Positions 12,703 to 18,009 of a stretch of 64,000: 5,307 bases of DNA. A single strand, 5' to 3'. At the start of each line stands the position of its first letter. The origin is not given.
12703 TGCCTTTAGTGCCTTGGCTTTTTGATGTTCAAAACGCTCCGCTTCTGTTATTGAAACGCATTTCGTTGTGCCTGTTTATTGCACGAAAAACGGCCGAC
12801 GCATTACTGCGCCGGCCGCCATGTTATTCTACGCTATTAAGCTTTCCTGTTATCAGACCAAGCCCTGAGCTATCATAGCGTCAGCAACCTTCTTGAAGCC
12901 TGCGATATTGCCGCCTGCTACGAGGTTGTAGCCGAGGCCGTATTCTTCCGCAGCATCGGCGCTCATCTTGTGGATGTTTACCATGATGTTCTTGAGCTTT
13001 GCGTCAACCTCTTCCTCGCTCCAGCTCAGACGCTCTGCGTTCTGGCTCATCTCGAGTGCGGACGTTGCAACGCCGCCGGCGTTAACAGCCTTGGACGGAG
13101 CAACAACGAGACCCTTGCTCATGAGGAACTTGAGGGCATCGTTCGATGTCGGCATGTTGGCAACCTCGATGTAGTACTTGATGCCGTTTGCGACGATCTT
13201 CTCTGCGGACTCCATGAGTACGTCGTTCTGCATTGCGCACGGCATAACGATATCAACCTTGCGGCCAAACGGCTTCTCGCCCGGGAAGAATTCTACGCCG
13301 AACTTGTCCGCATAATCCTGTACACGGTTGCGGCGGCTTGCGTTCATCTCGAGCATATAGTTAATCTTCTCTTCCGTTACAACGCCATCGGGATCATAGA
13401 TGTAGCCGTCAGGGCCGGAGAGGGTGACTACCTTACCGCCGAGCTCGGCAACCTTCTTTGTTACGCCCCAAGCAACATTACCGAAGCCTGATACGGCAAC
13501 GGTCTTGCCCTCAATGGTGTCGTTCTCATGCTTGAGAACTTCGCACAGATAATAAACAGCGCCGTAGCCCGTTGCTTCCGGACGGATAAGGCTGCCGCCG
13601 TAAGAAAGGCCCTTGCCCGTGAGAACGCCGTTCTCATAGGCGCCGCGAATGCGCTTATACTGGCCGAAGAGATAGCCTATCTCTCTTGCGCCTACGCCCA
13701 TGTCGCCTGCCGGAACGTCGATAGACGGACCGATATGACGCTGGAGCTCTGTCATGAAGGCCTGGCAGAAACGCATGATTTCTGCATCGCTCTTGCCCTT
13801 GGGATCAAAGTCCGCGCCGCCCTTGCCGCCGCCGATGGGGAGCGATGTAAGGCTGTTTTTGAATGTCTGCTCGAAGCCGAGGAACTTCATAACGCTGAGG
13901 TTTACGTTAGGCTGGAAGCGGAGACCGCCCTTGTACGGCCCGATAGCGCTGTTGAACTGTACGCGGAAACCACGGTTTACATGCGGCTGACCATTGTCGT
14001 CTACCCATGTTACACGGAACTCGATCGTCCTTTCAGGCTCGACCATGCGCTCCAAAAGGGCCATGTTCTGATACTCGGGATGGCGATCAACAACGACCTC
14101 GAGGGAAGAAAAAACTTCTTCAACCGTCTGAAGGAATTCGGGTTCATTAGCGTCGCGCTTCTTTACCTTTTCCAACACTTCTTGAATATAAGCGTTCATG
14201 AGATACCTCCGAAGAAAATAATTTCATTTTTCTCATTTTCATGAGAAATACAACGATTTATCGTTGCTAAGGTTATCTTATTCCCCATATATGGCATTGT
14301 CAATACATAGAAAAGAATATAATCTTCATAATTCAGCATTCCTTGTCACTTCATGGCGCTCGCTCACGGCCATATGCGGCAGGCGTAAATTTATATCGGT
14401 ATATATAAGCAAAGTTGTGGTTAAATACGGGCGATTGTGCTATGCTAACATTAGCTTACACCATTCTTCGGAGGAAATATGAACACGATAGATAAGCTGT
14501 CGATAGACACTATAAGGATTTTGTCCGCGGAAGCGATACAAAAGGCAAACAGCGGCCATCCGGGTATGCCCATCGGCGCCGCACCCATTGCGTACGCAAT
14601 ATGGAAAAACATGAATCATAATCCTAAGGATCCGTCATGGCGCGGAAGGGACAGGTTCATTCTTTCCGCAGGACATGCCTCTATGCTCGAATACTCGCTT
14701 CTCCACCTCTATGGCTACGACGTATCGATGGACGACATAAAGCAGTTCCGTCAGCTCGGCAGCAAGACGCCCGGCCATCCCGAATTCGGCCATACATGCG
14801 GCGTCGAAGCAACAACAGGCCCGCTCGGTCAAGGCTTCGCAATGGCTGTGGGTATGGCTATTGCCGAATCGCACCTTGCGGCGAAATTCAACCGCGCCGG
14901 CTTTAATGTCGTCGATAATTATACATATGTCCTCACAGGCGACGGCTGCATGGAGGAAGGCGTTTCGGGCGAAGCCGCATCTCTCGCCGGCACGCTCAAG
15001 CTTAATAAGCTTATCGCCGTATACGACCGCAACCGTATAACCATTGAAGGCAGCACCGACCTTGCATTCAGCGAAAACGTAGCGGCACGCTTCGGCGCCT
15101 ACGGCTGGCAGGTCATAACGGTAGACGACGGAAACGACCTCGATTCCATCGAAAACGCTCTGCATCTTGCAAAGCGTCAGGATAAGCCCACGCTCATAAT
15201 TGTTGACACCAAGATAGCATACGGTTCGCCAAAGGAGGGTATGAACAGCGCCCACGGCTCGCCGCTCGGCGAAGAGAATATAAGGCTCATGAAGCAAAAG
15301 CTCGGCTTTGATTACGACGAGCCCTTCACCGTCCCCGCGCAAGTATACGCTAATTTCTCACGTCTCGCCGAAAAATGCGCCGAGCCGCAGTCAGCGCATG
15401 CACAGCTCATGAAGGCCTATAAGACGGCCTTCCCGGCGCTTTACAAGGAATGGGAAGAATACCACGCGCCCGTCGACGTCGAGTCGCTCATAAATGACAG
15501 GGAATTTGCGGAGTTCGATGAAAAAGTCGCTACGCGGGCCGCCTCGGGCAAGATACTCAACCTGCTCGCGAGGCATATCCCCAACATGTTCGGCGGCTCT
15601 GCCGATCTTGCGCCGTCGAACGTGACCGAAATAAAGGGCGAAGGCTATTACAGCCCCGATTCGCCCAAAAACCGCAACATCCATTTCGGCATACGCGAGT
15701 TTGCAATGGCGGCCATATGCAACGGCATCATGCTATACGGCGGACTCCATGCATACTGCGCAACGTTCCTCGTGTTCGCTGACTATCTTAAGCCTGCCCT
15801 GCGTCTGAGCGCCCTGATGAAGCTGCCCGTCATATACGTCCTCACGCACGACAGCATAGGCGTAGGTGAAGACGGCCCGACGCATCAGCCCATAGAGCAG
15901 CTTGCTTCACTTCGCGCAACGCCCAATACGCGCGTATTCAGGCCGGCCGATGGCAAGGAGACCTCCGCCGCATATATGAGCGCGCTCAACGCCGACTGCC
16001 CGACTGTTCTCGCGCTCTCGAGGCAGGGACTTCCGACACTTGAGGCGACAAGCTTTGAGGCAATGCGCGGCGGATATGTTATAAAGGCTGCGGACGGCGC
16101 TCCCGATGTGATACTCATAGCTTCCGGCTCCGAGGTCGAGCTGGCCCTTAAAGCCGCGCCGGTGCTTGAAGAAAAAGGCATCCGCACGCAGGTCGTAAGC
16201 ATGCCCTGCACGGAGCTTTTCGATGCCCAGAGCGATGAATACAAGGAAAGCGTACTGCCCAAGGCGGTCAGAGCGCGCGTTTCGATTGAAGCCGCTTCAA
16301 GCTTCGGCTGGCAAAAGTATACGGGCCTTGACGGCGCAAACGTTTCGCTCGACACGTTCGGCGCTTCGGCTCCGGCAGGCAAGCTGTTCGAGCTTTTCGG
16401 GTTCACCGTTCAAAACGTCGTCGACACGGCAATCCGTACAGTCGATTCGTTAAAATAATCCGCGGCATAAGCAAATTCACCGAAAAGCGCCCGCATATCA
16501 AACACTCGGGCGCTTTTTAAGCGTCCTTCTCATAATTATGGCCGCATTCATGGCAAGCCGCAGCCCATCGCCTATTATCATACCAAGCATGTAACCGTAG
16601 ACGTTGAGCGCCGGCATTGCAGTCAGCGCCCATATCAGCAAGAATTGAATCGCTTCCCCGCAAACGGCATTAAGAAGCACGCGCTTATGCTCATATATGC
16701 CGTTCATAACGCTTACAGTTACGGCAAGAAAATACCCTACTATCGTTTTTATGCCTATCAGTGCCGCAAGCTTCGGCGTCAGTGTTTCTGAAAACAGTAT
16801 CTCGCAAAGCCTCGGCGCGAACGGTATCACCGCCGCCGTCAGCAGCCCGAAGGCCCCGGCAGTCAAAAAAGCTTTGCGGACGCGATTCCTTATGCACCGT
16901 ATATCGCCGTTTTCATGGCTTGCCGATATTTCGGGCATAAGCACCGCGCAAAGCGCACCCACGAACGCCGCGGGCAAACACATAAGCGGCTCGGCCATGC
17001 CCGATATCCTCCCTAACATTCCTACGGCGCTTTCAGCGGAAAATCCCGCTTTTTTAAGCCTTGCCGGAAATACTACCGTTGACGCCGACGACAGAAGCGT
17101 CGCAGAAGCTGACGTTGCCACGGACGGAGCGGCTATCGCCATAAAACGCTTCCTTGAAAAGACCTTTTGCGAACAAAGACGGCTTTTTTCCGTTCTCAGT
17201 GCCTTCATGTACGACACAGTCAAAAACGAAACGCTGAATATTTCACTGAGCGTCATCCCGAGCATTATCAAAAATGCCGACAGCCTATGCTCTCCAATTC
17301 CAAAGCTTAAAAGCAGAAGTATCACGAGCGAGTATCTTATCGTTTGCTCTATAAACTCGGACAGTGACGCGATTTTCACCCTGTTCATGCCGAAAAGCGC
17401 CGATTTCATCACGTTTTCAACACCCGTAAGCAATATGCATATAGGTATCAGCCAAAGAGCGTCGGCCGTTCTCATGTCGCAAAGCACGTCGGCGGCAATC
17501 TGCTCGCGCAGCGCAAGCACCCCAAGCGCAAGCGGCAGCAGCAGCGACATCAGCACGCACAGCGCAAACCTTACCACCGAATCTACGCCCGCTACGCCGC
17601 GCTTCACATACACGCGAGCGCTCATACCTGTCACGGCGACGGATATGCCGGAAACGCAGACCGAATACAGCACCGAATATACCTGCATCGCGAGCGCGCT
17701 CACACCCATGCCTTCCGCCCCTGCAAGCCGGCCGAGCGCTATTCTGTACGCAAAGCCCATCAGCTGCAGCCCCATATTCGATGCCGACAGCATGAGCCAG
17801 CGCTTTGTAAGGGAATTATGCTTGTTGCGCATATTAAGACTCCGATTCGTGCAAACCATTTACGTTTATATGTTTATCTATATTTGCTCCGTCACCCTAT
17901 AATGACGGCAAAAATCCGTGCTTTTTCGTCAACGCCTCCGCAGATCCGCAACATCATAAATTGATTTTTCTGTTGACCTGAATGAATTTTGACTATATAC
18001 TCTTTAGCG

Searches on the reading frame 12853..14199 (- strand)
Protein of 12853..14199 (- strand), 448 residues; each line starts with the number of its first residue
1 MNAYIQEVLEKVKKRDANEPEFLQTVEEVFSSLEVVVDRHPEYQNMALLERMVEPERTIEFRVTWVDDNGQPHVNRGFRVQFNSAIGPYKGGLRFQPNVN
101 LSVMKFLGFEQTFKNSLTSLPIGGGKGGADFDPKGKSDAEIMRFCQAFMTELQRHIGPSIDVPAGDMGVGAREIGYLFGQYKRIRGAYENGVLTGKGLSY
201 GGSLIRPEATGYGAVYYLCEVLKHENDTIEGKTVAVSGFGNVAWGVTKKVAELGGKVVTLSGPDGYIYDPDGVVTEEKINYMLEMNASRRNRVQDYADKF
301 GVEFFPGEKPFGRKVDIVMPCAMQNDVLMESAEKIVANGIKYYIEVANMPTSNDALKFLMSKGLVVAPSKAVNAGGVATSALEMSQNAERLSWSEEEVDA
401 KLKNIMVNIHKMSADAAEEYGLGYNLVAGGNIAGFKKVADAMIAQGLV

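Call 7: search_protein_families(library=pfam, proteins=[window:12853-14199:-], max_evalue=0.01)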
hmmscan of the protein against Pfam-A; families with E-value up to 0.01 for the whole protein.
window:12853-14199:- (448 aa): 2 families
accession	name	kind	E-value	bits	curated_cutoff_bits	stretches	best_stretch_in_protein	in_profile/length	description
PF00208.27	ELFV_dehydrog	-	2.6e-80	270.1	23.4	1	201-446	1-241/241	Glutamate/Leucine/Phenylalanine/Valine dehydrogenase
PF02812.23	ELFV_dehydrog_N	-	6.5e-53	178.3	25.3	1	55-182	1-128/129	Glu/Leu/Phe/Val dehydrogenase, dimerisation domain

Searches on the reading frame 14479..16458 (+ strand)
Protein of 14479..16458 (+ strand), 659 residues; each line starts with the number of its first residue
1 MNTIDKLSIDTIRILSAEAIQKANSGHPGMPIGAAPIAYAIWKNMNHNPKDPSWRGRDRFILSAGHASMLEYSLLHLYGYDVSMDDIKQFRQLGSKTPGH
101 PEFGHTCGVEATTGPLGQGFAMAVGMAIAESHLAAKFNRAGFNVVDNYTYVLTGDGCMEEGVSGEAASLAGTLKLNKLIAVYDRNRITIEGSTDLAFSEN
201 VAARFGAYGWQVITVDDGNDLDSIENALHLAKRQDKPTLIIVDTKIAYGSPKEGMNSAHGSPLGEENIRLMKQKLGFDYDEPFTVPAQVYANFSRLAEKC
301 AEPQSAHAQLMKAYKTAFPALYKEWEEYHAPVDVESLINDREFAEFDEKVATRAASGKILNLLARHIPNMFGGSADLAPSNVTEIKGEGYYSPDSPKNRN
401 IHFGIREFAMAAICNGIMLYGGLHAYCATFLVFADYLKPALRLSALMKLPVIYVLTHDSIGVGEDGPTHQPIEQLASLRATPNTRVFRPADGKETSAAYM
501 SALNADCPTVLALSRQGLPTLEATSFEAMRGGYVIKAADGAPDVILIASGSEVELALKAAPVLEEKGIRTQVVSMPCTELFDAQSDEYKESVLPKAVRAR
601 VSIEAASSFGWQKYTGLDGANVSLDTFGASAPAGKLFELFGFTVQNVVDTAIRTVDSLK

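Call 7: search_protein_families(library=pfam, proteins=[window:14479-16458:+], max_evalue=0.01)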
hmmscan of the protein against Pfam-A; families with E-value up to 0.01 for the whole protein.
window:14479-16458:+ (659 aa): 5 families
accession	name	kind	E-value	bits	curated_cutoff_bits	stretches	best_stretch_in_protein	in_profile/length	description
PF00456.26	Transketolase_N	-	4.3e-137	457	22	1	5-326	2-326/334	Transketolase, thiamine diphosphate binding domain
PF02779.29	Transket_pyr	-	7e-53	179.3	27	1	349-519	2-173/174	Transketolase, pyrimidine binding domain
PF22613.1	Transketolase_C_1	-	1.9e-43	147.7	27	1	531-643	1-113/113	Transketolase-like TK C-terminal domain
PF02780.25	Transketolase_C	-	1.8e-15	57.4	25.9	1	541-647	9-124/124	Transketolase, C-terminal domain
PF00676.26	E1_dh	-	1.3e-05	24.8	22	1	112-238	105-218/300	Dehydrogenase E1 component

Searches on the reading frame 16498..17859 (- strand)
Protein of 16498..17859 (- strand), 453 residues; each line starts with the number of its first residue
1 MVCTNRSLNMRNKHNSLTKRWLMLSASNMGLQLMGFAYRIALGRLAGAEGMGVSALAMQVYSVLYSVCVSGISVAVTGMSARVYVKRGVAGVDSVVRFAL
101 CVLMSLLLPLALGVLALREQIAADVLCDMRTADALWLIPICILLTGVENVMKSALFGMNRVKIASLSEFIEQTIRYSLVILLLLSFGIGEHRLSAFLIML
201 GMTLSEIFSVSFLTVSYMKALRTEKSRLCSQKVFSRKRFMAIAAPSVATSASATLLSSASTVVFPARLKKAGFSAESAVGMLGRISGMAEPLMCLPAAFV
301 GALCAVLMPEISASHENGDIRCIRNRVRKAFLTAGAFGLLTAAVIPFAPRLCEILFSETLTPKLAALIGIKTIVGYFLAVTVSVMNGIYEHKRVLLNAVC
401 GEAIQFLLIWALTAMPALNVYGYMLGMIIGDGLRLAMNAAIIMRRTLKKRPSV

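Call 7: search_protein_families(library=pfam, proteins=[window:16498-17859:-], max_evalue=0.01)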
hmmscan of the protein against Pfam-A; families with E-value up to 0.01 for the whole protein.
window:16498-17859:- (453 aa): 1 family
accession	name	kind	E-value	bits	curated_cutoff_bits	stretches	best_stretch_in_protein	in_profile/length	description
PF01943.22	Polysacc_synt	-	2.6e-09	37.3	28.2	1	18-313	2-272/274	Polysaccharide biosynthesis protein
